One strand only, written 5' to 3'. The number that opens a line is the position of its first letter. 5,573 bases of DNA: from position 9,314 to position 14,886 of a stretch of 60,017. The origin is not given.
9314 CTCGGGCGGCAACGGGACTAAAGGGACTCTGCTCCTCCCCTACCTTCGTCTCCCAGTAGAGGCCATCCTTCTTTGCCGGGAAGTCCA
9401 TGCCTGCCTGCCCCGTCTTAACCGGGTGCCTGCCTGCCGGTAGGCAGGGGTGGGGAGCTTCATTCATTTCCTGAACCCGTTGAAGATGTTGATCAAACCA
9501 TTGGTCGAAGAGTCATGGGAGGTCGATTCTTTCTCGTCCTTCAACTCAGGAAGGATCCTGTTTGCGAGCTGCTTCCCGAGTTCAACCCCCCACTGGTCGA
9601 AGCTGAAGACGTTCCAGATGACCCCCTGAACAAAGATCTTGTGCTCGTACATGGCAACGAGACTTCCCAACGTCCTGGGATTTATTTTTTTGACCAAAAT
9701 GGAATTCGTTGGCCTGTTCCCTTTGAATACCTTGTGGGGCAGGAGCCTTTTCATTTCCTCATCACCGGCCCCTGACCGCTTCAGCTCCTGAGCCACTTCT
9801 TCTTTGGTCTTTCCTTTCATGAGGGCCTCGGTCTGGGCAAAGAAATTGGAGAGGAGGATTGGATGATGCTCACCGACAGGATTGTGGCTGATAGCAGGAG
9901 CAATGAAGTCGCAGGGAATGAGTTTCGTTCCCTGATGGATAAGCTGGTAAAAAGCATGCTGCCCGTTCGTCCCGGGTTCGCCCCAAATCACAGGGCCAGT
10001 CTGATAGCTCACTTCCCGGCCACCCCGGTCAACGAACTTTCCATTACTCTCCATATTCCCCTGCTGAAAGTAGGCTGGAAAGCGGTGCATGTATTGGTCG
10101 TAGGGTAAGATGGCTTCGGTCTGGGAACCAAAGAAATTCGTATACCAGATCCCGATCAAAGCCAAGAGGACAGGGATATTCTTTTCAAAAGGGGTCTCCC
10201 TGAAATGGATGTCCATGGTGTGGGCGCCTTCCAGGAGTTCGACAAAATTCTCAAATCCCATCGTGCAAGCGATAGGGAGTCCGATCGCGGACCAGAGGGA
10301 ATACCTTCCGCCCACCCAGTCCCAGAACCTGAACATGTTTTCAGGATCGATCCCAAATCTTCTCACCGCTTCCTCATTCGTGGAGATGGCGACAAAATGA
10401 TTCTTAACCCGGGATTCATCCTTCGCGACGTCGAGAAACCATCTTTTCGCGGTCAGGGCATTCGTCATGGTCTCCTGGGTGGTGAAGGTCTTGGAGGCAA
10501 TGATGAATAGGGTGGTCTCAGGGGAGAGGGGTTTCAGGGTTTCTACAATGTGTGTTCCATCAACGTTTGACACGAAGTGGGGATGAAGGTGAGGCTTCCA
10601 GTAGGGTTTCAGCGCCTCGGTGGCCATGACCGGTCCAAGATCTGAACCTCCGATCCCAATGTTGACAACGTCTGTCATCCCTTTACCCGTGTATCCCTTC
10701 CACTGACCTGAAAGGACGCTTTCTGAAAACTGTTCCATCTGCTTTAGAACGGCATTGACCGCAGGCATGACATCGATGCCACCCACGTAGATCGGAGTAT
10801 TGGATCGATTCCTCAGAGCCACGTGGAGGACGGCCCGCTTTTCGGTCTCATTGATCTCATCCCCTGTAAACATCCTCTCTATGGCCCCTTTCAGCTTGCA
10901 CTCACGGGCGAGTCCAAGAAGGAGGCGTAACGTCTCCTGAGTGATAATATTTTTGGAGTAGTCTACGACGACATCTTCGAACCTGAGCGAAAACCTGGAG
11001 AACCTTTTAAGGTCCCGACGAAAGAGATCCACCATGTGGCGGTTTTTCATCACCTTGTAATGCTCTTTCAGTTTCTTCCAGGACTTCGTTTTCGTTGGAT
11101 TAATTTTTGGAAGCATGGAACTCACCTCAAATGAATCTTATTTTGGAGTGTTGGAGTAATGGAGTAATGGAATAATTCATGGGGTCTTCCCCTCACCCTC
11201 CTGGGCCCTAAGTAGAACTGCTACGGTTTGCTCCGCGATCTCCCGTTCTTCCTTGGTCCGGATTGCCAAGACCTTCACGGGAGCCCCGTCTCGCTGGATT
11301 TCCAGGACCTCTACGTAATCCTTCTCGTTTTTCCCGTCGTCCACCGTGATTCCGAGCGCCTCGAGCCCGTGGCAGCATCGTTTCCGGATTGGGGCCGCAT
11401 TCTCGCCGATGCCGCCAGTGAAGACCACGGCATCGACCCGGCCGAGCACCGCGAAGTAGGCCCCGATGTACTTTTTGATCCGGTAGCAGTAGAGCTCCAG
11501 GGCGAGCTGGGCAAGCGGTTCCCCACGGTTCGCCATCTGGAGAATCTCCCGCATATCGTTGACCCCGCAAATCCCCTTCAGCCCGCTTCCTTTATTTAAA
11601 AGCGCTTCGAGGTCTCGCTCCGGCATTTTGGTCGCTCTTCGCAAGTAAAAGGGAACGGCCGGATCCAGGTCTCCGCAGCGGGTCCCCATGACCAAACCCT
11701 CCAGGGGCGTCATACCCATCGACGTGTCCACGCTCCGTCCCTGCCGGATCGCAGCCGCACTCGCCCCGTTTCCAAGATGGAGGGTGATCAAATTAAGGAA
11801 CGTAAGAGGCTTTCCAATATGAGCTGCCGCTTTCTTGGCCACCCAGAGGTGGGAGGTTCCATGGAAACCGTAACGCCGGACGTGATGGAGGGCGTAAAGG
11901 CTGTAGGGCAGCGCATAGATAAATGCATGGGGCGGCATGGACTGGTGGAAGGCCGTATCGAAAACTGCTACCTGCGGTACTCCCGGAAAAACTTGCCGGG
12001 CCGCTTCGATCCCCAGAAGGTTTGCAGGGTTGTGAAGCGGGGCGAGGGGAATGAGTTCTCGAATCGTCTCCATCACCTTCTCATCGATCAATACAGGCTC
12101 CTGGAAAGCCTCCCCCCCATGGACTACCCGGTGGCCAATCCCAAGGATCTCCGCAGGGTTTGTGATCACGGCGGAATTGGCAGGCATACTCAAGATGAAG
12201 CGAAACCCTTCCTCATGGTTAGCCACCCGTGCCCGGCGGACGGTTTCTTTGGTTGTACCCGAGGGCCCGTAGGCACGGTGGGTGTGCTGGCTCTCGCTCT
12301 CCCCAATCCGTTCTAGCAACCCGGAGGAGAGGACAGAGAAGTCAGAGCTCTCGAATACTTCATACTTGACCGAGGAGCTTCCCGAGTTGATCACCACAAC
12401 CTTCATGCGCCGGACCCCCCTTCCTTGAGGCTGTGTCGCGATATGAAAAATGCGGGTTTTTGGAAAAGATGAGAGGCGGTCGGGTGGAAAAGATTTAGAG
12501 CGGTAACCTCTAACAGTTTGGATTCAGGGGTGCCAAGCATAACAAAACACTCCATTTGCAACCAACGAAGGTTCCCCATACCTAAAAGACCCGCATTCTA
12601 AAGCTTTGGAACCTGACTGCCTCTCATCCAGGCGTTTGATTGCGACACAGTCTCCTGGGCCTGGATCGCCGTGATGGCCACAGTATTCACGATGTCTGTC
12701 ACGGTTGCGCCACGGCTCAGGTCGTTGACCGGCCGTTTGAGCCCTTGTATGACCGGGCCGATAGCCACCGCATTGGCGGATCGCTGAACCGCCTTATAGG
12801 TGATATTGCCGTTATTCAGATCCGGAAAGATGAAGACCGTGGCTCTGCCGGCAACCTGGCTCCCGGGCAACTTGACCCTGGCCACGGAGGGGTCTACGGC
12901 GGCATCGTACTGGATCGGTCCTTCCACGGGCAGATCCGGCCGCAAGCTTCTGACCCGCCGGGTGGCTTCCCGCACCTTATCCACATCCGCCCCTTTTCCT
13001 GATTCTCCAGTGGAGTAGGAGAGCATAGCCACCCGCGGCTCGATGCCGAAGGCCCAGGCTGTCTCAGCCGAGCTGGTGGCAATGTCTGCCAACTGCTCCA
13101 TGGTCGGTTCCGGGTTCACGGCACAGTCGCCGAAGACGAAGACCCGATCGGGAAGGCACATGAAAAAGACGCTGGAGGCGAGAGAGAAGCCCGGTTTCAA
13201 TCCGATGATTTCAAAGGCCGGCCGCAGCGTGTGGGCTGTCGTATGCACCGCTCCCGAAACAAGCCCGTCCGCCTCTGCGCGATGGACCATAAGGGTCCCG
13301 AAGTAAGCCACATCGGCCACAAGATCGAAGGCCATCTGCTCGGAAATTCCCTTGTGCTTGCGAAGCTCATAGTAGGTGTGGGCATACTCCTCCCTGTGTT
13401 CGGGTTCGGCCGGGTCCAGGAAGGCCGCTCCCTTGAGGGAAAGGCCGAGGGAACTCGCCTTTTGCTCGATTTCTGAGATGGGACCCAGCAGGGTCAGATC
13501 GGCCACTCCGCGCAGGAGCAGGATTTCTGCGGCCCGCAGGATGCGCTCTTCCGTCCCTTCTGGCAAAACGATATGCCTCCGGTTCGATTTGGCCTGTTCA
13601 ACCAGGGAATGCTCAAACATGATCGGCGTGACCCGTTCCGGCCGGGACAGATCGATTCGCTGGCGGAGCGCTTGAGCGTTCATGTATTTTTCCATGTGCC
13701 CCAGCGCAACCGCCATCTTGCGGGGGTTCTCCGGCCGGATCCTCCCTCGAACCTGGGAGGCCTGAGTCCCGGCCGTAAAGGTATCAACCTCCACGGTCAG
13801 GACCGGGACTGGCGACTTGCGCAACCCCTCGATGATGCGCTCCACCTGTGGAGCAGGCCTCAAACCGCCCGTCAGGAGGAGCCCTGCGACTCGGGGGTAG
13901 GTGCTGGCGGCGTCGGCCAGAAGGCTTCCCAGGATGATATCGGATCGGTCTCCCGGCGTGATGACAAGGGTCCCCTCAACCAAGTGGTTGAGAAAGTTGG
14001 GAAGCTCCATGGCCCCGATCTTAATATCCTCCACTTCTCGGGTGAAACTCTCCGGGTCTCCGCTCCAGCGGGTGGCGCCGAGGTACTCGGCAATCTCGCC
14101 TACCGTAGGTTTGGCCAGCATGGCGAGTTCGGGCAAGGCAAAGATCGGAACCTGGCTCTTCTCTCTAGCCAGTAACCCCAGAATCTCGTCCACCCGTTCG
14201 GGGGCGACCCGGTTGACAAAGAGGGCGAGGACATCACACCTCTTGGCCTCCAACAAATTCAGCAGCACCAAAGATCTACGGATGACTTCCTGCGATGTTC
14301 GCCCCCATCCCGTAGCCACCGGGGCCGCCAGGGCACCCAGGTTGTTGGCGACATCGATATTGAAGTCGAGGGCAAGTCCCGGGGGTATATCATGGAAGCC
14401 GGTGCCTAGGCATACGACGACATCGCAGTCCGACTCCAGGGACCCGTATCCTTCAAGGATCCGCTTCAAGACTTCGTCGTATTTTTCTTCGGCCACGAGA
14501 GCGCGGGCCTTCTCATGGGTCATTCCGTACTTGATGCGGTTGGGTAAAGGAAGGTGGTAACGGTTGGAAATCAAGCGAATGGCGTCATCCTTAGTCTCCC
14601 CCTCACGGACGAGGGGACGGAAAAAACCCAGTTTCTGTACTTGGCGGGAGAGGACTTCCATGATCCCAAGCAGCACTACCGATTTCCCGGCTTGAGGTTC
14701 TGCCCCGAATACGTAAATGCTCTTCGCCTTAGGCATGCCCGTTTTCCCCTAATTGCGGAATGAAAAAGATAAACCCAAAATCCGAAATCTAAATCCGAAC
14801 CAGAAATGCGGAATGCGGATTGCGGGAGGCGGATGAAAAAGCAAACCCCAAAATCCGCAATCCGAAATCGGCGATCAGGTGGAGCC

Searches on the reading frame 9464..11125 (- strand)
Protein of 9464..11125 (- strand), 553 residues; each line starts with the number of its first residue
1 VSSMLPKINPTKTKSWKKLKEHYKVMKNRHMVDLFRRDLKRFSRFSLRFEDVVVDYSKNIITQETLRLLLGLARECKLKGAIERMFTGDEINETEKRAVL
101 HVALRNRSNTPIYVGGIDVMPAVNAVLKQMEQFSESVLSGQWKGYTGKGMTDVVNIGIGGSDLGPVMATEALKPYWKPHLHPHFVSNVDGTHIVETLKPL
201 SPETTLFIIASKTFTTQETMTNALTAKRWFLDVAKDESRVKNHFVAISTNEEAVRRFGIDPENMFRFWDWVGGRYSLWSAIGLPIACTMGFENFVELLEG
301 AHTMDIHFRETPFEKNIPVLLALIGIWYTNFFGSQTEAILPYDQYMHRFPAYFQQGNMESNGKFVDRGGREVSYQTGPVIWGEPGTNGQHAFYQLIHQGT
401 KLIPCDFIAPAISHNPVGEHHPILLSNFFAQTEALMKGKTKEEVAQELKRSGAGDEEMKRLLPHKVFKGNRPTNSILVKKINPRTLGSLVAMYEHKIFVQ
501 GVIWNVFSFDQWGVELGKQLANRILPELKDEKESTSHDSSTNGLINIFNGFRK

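Call 4: search_protein_families(library=pfam, proteins=[window:9464-11125:-])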
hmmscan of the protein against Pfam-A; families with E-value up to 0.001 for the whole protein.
window:9464-11125:- (553 aa): 1 family
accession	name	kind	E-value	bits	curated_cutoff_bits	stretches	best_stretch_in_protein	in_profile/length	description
PF00342.24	PGI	-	1.6e-246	819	22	1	55-545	1-486/486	Phosphoglucose isomerase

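Call 5: search_protein_families(library=ncbifam, proteins=[window:9464-11125:-])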
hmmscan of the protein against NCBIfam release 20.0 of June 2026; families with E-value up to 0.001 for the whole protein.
window:9464-11125:- (553 aa): 7 families
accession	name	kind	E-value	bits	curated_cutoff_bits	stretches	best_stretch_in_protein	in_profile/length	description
NF001211.0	PRK00179.1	equivalog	5.4e-263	873.4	492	1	8-550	4-541/544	glucose-6-phosphate isomerase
NF010695.0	PRK14095.1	equivalog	7.2e-125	417.6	703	1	11-546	8-529/536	glucose-6-phosphate isomerase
NF010696.0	PRK14096.1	equivalog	2.7e-63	214.2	671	2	51-408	21-369/528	glucose-6-phosphate isomerase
NF003016.0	PRK03868.1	equivalog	8.9e-34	117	487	1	148-525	56-407/410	glucose-6-phosphate isomerase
NF010697.0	PRK14097.1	equivalog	3.7e-21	75.2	443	2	150-363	73-294/448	glucose-6-phosphate isomerase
NF040629.1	PGI_Meth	equivalog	1.6e-18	67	350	1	148-364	59-266/396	glucose-6-phosphate isomerase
NF007080.0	PRK09533.1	equivalog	1.2e-16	59.7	712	1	118-363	432-666/949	bifunctional transaldolase/phosoglucose isomerase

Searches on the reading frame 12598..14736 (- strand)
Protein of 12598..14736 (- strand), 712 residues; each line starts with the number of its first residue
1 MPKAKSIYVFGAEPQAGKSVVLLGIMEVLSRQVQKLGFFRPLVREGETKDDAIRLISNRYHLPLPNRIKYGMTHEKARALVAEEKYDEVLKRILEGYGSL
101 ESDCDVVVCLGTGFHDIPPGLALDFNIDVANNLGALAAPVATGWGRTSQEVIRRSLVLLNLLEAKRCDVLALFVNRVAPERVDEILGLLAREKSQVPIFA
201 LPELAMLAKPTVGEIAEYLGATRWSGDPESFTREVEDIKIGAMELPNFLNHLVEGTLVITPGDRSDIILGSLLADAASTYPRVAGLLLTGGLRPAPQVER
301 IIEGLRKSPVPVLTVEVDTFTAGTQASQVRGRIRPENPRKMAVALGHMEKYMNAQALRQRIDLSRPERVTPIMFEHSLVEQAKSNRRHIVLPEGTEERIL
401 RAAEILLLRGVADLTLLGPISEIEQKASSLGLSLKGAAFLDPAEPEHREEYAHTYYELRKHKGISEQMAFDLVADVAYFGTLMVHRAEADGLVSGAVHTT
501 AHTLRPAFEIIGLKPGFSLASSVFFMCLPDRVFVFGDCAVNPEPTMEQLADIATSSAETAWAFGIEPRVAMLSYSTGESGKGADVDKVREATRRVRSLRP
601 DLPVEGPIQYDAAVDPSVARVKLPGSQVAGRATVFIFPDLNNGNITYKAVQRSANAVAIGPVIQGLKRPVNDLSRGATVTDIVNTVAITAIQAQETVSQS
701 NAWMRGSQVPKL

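Call 4: search_protein_families(library=pfam, proteins=[window:12598-14736:-])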
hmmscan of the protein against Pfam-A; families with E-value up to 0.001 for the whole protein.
window:12598-14736:- (712 aa): 3 families
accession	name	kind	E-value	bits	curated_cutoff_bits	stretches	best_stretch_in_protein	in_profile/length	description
PF01515.24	PTA_PTB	-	1.7e-127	425.7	24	1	373-690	1-319/319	Phosphate acetyl/butaryl transferase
PF07085.17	DRTGG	-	4.3e-27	94.5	25.2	1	214-328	1-104/105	DRTGG domain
PF13500.12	AAA_26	-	6.1e-15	56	27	1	6-186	2-177/198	AAA domain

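Call 5: search_protein_families(library=ncbifam, proteins=[window:12598-14736:-])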
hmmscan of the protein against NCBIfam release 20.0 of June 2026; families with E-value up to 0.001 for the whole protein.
window:12598-14736:- (712 aa): 11 families
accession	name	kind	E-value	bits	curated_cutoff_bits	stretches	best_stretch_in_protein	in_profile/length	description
NF004167.0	PRK05632.1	equivalog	2.9e-264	879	418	1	4-696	2-706/708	phosphate acetyltransferase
NF007233.1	PRK09653.1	subfamily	1.7e-120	402.4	310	1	376-693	3-319/319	phosphotransacetylase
TIGR00651.1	pta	equivalog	1.4e-119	399.1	311.2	1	389-690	1-304/304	phosphate acetyltransferase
NF009501.0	PRK12861.1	subfamily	1.3e-54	185.6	1178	1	383-695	445-762/764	NADP-dependent malic enzyme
TIGR02706.1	P_butyryltrans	equivalog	7.7e-23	81.1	410.5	1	482-692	81-293/294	phosphate butyryltransferase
NF004472.0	PRK05805.1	subfamily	4e-21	75.3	399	1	479-695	82-300/302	phosphate butyryltransferase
NF006045.0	PRK08190.1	subfamily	6.4e-21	74.7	282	1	480-699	242-463/467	bifunctional enoyl-CoA hydratase/phosphate acetyltransferase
NF008852.0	PRK11890.1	subfamily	2.3e-19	69.7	413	1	482-699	90-309/315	phosphate acetyltransferase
NF005837.0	PRK07742.1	equivalog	5.5e-19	68.6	409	1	474-694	76-298/299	phosphate butyryltransferase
TIGR02709.1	branched_ptb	equivalog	1.6e-08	34.5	475.15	1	521-677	100-256/271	branched-chain phosphotransacylase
NF038279.1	TF_CBS_SpxR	exception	1.3e-06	27.4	600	1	207-325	68-173/427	CBS-HotDog domain-containing transcription factor SpxR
